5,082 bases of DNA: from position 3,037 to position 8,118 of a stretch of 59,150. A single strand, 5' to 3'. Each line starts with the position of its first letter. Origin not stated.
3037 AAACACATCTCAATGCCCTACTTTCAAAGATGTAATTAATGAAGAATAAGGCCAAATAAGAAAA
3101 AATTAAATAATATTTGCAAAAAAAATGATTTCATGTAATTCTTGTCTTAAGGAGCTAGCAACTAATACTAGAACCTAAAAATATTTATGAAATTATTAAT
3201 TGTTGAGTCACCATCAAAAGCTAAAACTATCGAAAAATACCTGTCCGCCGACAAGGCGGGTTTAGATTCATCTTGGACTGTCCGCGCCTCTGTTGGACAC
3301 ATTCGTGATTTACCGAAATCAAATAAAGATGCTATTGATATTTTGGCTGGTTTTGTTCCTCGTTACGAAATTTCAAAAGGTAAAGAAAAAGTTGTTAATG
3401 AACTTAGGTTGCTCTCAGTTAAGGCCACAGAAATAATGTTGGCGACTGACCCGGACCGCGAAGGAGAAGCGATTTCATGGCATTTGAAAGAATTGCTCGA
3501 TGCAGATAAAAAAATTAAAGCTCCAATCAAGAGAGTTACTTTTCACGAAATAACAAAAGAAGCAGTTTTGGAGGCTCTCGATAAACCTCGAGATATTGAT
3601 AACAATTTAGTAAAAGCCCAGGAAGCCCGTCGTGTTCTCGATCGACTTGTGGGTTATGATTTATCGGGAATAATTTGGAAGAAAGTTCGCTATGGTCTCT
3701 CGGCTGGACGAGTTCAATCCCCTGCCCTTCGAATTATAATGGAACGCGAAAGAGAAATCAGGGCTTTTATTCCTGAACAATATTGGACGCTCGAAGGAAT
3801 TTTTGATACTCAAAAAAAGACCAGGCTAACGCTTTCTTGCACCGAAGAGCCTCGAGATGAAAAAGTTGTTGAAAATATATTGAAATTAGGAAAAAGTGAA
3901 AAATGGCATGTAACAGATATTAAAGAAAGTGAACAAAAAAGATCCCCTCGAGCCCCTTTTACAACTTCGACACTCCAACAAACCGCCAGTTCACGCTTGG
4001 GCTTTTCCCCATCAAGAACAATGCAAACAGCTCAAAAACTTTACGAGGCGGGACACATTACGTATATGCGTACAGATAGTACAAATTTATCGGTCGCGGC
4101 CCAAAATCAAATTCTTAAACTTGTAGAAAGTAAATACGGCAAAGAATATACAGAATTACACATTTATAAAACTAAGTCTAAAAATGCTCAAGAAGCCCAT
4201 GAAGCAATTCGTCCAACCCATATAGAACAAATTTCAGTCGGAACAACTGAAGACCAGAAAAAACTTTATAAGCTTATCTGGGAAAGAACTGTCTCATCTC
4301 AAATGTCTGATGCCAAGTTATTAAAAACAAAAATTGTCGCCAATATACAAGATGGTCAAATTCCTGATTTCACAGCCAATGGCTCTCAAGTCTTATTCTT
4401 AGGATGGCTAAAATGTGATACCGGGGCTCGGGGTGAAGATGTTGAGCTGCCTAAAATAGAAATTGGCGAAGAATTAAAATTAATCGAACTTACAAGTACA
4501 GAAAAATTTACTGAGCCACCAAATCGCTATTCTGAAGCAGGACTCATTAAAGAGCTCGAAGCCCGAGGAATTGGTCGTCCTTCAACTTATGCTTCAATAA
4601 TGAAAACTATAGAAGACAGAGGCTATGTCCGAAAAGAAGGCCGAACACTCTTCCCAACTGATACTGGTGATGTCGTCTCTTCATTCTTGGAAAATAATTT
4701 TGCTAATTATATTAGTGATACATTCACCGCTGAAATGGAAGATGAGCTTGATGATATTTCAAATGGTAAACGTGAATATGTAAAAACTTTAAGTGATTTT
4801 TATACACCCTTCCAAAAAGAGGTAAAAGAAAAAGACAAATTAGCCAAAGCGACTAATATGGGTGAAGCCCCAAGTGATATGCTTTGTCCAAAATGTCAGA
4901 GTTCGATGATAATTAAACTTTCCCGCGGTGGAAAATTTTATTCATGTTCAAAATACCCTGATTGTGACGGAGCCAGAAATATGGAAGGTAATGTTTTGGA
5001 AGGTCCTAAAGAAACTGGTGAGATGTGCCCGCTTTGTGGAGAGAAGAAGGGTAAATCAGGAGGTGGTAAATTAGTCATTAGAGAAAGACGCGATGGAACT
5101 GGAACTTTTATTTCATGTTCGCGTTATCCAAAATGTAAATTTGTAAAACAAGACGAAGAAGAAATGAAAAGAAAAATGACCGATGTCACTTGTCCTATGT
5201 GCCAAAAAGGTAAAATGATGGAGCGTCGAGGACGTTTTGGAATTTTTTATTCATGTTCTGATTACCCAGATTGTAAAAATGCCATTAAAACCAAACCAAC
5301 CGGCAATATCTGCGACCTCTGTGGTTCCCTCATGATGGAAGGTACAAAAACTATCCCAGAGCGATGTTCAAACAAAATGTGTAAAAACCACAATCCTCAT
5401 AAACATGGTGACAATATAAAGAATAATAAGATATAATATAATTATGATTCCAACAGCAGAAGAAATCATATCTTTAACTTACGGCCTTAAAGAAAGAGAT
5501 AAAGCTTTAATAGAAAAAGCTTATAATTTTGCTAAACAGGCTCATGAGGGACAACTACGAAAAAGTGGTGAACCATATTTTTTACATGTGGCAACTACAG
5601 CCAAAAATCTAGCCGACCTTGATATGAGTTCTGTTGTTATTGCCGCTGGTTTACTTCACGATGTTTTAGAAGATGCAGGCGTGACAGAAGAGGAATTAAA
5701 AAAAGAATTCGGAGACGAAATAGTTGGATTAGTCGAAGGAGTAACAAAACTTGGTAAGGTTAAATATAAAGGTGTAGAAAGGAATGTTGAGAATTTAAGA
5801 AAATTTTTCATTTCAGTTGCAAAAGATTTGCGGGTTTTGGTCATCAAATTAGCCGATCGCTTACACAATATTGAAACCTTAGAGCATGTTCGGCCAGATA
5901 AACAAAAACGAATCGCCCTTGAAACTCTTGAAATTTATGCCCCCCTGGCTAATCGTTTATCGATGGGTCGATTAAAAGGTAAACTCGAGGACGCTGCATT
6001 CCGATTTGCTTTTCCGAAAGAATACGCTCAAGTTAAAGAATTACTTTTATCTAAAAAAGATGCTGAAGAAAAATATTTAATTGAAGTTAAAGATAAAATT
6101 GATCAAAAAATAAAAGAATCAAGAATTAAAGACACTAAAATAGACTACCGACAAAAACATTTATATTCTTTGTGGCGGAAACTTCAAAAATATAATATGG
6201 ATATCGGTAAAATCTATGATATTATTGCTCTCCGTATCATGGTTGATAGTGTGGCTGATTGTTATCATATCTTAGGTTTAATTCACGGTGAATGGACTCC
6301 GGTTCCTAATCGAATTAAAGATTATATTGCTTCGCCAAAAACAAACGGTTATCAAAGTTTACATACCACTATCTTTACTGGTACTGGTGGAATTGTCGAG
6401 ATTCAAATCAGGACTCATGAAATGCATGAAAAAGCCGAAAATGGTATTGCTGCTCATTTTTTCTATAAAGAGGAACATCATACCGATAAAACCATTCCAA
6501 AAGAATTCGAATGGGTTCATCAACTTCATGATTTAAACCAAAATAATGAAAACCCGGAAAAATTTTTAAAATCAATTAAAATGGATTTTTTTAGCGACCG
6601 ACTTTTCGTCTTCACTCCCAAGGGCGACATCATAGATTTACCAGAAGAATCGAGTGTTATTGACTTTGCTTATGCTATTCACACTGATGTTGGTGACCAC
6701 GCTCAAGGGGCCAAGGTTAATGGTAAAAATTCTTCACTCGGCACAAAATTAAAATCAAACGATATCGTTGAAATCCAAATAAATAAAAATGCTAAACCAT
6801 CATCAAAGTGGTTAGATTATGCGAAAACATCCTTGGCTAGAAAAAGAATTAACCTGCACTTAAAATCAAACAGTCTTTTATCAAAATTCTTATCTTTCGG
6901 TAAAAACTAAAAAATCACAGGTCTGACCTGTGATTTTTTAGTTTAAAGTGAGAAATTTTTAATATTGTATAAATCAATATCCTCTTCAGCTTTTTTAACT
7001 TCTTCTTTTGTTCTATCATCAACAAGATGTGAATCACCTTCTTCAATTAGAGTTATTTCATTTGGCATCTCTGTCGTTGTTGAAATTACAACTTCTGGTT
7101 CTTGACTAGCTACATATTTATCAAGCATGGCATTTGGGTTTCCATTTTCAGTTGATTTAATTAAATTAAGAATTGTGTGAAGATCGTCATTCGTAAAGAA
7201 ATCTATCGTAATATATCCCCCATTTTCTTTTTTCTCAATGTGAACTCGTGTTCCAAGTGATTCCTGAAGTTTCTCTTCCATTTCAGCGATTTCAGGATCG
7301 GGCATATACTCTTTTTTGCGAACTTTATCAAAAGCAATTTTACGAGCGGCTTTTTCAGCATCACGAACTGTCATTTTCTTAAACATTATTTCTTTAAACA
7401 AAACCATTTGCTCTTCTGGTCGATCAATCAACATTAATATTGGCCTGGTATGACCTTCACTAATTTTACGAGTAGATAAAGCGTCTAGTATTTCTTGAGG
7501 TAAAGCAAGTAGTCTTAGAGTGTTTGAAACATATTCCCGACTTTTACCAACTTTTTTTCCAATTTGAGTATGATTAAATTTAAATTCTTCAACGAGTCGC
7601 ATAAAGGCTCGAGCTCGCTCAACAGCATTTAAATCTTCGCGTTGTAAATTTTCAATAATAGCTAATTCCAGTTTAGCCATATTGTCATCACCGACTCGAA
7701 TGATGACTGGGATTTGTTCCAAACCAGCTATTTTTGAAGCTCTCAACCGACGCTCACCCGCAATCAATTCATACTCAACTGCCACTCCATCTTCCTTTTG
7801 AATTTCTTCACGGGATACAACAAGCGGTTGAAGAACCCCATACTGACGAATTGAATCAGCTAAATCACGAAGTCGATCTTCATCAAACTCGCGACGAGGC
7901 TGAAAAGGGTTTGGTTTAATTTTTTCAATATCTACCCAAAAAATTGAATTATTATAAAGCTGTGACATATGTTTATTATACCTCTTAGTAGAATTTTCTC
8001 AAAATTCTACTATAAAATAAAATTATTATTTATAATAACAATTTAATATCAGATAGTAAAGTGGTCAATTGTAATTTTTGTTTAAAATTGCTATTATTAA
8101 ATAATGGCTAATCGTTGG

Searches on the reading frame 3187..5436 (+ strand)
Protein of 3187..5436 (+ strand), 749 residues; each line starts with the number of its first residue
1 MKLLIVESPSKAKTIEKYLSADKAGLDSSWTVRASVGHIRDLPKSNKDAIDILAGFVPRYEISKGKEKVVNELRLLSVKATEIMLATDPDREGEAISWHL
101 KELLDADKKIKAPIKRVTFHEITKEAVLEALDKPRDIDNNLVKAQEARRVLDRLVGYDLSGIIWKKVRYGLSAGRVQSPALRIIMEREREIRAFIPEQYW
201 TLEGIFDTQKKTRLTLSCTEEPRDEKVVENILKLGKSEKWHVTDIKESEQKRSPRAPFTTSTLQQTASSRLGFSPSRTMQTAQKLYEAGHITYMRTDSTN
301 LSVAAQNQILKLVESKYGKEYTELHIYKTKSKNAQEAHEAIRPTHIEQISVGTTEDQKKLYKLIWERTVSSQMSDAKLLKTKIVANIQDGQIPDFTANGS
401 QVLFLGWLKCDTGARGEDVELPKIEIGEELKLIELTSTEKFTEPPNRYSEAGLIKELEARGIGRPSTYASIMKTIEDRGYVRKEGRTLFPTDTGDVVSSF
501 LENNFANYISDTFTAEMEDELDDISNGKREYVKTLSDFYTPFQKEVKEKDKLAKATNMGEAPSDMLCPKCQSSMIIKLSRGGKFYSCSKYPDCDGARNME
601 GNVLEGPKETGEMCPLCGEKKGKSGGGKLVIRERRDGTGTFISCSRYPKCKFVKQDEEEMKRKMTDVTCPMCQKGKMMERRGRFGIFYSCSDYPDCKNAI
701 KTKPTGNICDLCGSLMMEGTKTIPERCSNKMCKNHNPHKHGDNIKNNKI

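Call 77: search_protein_families(library=pfam, proteins=[window:3187-5436:+], max_evalue=0.00001)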
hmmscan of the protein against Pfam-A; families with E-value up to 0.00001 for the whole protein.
window:3187-5436:+ (749 aa): 3 families
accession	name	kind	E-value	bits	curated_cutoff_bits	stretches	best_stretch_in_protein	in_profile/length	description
PF01131.25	Topoisom_bac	-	3.3e-122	408.9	35.1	1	137-533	2-408/411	DNA topoisomerase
PF01396.24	Zn_ribbon_Top1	-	1.2e-33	115.1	32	3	667-704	2-38/39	Topoisomerase DNA binding C4 zinc finger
PF01751.28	Toprim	-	1.1e-21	77.2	23.1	1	3-122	2-96/96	Toprim domain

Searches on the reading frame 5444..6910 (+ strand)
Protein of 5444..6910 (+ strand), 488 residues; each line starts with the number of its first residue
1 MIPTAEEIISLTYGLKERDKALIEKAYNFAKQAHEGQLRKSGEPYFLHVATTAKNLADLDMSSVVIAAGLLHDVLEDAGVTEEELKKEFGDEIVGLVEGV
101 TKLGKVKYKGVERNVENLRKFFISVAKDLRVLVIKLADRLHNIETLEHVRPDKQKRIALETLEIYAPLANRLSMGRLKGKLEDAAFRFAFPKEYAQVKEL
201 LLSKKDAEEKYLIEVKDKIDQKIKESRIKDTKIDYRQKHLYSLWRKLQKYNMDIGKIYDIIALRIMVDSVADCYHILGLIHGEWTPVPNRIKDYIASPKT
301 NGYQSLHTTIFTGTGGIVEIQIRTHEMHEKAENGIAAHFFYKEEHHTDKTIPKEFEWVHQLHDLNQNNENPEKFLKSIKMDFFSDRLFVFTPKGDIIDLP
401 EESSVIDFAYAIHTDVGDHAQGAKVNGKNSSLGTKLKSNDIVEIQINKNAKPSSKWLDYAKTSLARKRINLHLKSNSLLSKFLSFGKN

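Call 77: search_protein_families(library=pfam, proteins=[window:5444-6910:+], max_evalue=0.00001)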
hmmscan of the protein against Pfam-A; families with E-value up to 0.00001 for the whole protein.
window:5444-6910:+ (488 aa): 4 families
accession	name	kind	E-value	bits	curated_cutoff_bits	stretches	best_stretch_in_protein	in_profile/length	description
PF13328.12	HD_4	-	1e-44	152.5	27.2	1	26-174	1-155/156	HD domain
PF04607.23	RelA_SpoT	-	8.5e-40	136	27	1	236-345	2-112/113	Region found in RelA / SpoT proteins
PF02824.27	TGS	-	3.5e-20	72.2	22.2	1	388-444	2-58/60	TGS domain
PF01966.28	HD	-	1.2e-06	29.2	22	1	47-142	6-115/116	HD domain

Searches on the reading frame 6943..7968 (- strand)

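Call 77: search_protein_families(library=pfam, proteins=[window:6943-7968:-], max_evalue=0.00001)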
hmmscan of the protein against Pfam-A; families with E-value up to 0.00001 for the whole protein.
window:6943-7968:- (341 aa): 3 families
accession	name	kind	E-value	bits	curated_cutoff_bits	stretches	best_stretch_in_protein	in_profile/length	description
PF17762.8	HTH_ParB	-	5.8e-30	103.9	22.6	1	111-211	1-100/102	ParB HTH domain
PF02195.25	ParB_N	-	1.6e-28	99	26.3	1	11-109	5-95/95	ParB N-terminal domain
PF23552.2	ParB_C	-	1.7e-10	40.6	23.8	1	223-271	1-50/50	ParB dimerisation domain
